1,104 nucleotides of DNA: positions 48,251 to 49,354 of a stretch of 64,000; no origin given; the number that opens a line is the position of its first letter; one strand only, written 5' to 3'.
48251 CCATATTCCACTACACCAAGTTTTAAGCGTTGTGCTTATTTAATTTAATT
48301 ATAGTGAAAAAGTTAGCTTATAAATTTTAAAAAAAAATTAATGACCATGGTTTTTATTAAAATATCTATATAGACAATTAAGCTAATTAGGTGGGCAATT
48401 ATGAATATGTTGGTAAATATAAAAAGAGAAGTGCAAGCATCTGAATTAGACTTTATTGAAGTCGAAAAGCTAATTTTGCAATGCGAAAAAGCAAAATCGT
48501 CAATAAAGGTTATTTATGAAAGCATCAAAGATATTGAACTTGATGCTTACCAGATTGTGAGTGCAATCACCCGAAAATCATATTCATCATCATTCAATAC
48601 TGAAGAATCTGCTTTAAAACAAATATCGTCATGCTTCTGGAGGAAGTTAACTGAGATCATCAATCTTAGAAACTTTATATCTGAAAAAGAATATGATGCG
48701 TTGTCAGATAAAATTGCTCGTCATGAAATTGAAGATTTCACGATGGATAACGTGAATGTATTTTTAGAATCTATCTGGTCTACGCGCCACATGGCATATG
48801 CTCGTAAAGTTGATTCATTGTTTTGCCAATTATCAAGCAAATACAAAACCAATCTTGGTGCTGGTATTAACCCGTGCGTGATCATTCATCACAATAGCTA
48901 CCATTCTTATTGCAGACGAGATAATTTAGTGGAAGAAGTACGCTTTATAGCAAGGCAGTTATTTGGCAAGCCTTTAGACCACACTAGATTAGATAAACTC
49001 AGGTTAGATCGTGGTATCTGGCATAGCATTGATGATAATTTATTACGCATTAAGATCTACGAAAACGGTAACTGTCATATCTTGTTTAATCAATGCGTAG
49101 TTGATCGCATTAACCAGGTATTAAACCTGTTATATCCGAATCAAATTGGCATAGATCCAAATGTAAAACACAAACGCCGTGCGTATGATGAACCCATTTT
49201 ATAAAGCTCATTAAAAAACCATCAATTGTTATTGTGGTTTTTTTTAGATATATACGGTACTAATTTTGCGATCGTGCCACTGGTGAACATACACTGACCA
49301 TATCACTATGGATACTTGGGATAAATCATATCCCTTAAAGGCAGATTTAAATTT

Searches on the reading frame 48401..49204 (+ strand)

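Call 82: search_protein_families(library=pfam, proteins=[window:48401-49204:+], max_evalue=0.01)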
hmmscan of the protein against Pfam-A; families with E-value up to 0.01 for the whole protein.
window:48401-49204:+ (267 aa): 1 family
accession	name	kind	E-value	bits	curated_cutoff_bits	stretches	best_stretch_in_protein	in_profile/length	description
PF13708.11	DUF4942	-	1.1e-21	77.8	25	1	73-245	2-188/190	Domain of unknown function (DUF4942)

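Call 83: search_protein_families(library=padloc, proteins=[window:48401-49204:+], max_evalue=0.001)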
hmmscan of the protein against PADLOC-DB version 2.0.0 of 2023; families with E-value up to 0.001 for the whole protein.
window:48401-49204:+ (267 aa): 0 families
